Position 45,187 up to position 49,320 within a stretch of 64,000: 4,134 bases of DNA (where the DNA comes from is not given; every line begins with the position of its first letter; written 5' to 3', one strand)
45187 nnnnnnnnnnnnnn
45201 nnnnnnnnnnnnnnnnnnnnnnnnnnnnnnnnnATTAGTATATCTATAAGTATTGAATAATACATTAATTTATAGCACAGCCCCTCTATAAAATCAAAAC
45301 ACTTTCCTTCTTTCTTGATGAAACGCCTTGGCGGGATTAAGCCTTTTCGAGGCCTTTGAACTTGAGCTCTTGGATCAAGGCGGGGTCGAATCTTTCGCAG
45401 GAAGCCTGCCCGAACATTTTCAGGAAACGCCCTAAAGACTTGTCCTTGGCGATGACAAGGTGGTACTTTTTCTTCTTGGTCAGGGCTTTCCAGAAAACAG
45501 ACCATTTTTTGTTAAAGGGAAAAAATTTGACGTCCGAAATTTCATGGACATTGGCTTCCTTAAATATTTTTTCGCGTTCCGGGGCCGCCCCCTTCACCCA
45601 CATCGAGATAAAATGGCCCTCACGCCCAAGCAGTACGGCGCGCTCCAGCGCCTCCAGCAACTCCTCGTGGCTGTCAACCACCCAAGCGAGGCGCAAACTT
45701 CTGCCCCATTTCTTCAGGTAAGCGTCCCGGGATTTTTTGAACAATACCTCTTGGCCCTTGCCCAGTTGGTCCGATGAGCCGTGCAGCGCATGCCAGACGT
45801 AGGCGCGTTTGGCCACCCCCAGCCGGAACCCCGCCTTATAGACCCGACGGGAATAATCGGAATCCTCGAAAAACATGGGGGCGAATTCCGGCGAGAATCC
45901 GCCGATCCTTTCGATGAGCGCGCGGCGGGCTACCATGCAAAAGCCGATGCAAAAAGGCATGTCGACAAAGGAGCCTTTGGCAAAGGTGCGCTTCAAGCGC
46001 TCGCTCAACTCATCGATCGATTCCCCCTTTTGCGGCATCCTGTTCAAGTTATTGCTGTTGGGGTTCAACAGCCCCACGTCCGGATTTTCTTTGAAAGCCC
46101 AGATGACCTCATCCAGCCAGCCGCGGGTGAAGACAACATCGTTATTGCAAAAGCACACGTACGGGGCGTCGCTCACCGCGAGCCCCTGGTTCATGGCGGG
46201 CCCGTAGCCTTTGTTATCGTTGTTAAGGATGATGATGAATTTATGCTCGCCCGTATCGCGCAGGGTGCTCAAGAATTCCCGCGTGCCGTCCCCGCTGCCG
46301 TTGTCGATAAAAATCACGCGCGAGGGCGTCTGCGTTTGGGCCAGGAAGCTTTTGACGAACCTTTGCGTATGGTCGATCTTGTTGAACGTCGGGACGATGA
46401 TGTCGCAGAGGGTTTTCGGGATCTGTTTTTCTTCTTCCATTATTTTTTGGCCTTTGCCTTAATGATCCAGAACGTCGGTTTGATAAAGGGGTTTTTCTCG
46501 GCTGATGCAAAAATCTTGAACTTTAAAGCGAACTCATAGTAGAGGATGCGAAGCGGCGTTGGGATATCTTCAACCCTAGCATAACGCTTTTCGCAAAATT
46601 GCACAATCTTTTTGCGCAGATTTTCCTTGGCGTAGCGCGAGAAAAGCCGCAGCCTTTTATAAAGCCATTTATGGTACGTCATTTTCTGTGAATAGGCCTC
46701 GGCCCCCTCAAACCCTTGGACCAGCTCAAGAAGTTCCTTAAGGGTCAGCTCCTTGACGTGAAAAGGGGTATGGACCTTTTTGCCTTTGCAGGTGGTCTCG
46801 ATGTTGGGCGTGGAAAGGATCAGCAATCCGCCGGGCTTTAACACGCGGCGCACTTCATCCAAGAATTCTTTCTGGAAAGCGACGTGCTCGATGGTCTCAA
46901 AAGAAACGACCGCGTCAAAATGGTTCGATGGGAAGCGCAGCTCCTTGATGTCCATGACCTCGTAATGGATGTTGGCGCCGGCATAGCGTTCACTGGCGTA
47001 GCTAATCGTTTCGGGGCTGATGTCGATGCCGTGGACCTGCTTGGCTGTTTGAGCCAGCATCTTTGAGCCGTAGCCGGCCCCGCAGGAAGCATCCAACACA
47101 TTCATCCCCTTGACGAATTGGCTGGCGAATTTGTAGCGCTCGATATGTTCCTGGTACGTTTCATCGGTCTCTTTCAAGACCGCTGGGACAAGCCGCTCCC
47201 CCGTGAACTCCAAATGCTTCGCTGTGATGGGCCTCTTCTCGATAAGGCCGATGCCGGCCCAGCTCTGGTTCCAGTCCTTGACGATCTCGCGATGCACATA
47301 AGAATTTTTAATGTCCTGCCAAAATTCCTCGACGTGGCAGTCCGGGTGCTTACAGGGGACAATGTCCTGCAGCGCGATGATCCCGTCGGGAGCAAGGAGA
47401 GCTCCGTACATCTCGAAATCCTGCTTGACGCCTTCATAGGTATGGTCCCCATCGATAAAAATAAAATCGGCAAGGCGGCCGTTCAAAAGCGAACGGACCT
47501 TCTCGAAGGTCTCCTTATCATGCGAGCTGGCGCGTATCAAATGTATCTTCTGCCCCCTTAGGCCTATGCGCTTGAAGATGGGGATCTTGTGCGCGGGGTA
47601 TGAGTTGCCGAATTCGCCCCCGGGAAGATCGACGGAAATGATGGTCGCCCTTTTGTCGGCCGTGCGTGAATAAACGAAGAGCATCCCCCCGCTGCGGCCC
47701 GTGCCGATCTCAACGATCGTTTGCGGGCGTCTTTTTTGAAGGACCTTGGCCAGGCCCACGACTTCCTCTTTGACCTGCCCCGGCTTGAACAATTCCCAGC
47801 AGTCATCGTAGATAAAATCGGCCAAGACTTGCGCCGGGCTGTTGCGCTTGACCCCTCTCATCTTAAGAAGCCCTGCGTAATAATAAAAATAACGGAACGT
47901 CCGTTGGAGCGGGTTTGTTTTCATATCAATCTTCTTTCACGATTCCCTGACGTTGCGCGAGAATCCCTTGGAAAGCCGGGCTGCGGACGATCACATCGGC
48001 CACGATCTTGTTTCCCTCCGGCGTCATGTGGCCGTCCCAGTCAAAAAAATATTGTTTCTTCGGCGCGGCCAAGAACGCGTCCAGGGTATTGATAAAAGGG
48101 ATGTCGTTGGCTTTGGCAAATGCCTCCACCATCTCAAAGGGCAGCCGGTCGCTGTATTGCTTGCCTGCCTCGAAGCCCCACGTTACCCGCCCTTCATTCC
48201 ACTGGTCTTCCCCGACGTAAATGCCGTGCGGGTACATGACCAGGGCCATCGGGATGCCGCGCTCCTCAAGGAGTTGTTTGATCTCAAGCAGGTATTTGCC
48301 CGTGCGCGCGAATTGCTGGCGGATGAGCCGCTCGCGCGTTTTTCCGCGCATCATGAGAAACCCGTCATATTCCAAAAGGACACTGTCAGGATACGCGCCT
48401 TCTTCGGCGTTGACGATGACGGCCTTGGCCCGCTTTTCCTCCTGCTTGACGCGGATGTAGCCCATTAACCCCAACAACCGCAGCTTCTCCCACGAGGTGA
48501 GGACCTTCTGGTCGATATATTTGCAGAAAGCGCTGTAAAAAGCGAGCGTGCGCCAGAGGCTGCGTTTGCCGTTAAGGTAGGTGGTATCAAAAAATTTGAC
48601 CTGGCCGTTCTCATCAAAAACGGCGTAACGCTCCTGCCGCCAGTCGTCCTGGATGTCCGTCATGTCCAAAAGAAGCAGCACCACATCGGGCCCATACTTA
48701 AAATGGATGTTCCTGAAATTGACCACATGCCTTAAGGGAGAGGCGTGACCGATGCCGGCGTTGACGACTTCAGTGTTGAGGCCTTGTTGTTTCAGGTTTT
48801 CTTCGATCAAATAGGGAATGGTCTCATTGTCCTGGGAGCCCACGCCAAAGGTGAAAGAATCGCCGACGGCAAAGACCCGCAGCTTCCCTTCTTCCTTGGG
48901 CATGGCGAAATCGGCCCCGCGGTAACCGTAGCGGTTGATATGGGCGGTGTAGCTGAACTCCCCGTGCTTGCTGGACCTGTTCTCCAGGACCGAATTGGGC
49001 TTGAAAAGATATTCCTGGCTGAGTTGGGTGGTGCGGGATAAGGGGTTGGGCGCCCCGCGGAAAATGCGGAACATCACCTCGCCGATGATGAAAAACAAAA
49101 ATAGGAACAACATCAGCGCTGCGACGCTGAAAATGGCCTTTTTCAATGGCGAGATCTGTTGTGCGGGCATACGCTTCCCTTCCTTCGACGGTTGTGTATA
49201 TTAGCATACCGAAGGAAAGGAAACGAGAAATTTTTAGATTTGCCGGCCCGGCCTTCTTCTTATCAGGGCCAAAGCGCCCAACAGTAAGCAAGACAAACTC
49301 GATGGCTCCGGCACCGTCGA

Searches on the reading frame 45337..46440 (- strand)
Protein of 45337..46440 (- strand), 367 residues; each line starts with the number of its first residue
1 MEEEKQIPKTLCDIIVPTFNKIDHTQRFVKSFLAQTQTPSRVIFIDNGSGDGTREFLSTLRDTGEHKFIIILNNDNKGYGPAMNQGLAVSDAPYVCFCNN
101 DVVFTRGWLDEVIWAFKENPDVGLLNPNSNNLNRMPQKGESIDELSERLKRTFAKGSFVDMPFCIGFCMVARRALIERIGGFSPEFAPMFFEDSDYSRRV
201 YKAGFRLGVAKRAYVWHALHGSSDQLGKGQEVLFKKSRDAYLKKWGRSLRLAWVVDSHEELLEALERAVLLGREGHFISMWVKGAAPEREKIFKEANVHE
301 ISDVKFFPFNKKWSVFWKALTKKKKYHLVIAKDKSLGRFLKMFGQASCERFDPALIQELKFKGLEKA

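Call 70: search_protein_families(library=pfam, proteins=[window:45337-46440:-], max_evalue=0.001)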
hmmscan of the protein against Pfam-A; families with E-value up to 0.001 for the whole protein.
window:45337-46440:- (367 aa): 5 families
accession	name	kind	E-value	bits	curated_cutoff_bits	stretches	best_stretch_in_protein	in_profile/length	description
PF00535.33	Glycos_transf_2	-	6e-27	95.1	23.3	1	14-179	2-167/168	Glycosyl transferase family 2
PF13641.12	Glyco_tranf_2_3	-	8.3e-11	42.8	27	1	12-220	3-213/230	Glycosyltransferase like family 2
PF13506.12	Glyco_transf_21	-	4.5e-08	33.2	21.7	1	82-220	21-157/174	Glycosyl transferase family 21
PF13712.12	Glyco_tranf_2_5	-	1.1e-06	28.9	27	1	70-219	32-189/210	Glycosyltransferase like family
PF10111.15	Glyco_tranf_2_2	-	2.4e-06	27.7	27.3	1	38-203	28-202/276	Glycosyltransferase like family 2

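Call 86: search_protein_families(library=ncbifam, proteins=[window:45337-46440:-], max_evalue=0.001)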
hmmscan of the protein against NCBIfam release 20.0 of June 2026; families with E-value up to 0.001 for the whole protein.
window:45337-46440:- (367 aa): 17 families
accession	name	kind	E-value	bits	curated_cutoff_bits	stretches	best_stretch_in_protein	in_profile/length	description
NF041875.1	EPS_EpsD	equivalog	6.3e-19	68.5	370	1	13-219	2-208/325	exopolysaccharide biosynthesis glycosyltransferase EpsD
TIGR03965.1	mycofact_glyco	equivalog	2e-15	56.6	280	1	13-217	77-280/467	mycofactocin biosynthesis glycosyltransferase MftF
TIGR03937.1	PgaC_IcaA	equivalog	3.5e-15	55.9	422.3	1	11-216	46-249/407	poly-beta-1,6-N-acetyl-D-glucosamine synthase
NF007482.0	PRK10073.1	equivalog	9.9e-12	44.5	423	1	11-122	7-117/334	glycosyltransferase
NF047683.1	TeichurnBiosyTuaG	equivalog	8.9e-11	41.9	400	1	10-117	6-112/252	teichuronic acid biosynthesis protein TuaG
TIGR04283.1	glyco_like_mftF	equivalog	3.7e-10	39.8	182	1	14-211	3-179/221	TIGR04283 family arsenosugar biosynthesis glycosyltransferase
TIGR04009.1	wcaE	equivalog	2.7e-07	30.1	369.2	1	23-105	17-96/248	colanic acid biosynthesis glycosyltransferase WcaE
NF045692.1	OglycostaseCruG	equivalog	2.3e-06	26.8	600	0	13-62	44-93/386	2'-O-glycosyltransferase CruG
NF050050.1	ProtGlycPglI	equivalog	3e-06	26.8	500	1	13-114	5-106/306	GalNAc(5)-diNAcBac-PP-undecaprenol beta-1,3-glucosyltransferase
TIGR04440.1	glyco_TIGR04440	domain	7e-06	25.9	70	1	14-122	4-112/215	TIGR00180 family glycosyltransferase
TIGR03111.1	glyc2_xrt_Gpos1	hypoth_equivalog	1e-05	24.6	363.95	1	12-124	51-164/439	TIGR03111 family XrtG-associated glycosyltransferase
NF041394.1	GtaseAglG_Halo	equivalog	3.1e-05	23.4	440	1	18-120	11-111/304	glucosyl-dolichyl phosphate glucuronosyltransferase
NF038302.1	EPS_HpsE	equivalog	3.4e-05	23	300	1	14-123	5-118/307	hormogonium polysaccharide biosynthesis glycosyltransferase HpsE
NF038299.1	EPS_HpsN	equivalog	4.2e-05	22.7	425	1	13-128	4-118/317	hormogonium polysaccharide biosynthesis glycosyltransferase HpsN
NF053739.1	GlytfEpsEBac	equivalog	6.5e-05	22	450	1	14-206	5-191/265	glycosyltransferase EpsE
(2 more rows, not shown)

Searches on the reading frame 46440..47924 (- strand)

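Call 70: search_protein_families(library=pfam, proteins=[window:46440-47924:-], max_evalue=0.001)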
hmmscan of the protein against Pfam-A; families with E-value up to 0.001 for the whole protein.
window:46440-47924:- (494 aa): 22 families
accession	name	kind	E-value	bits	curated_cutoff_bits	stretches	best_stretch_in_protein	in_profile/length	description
PF08241.18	Methyltransf_11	-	5.8e-26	91.4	21.2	1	277-370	1-95/95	Methyltransferase domain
PF13847.12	Methyltransf_31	-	9e-24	84.2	27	1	272-381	3-125/145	Methyltransferase domain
PF13649.12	Methyltransf_25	-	2e-23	83.3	27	1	276-366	1-97/97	Methyltransferase domain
PF13489.12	Methyltransf_23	-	6.7e-21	75.1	27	1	265-401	14-124/164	Methyltransferase domain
PF08242.18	Methyltransf_12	-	1.3e-15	58.3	30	1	277-368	1-98/98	Methyltransferase domain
PF13578.12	Methyltransf_24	-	1.7e-13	51.8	26.3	1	71-188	1-105/105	Methyltransferase domain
PF02353.26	CMAS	-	1.2e-10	41.7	27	1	269-378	59-172/273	Mycolic acid cyclopropane synthetase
PF03141.22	Methyltransf_29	-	4.8e-09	35.8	23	1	257-395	101-242/506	Putative S-adenosyl-L-methionine-dependent methyltransferase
PF01209.24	Ubie_methyltran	-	5.2e-09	36.2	20.1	1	271-372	46-154/233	ubiE/COQ5 methyltransferase family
PF04989.18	RMNT_CmcI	-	2.1e-08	34.6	23.2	1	50-199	16-160/206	Rhamnosyl O-methyltransferase/CmcI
PF08003.17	Methyltransf_9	-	8.2e-07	28.7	23.8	1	271-377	114-224/315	Protein of unknown function (DUF1698)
PF20922.3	Anamorsin_N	-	2.1e-06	28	27.1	1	324-387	40-104/163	Anamorsin, N-terminal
PF07021.18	MetW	-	2.4e-06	27.8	21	1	272-374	13-111/193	Methionine biosynthesis protein MetW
PF02475.24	TRM5-TYW2_MTfase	-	1.7e-05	25.2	28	1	261-368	25-133/164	TRM5/TYW2 methyltransferase domain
PF05724.17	TPMT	-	5e-05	23.5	26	0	259-328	24-93/218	Thiopurine S-methyltransferase (TPMT)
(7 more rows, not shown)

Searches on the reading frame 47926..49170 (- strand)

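Call 70: search_protein_families(library=pfam, proteins=[window:47926-49170:-], max_evalue=0.001)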
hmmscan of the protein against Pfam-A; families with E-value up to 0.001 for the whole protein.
window:47926-49170:- (414 aa): 3 families
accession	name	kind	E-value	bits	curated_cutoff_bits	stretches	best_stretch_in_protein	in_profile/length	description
PF13472.12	Lipase_GDSL_2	-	1.2e-09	39.4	32.9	1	101-211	1-88/178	GDSL-like Lipase/Acylhydrolase family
PF16822.11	ALGX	-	3.6e-05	24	26.5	1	283-395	21-127/268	SGNH hydrolase-like domain, acetyltransferase AlgX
PF00657.28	Lipase_GDSL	-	0.00011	22.8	23.6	0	99-168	1-84/208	GDSL-like Lipase/Acylhydrolase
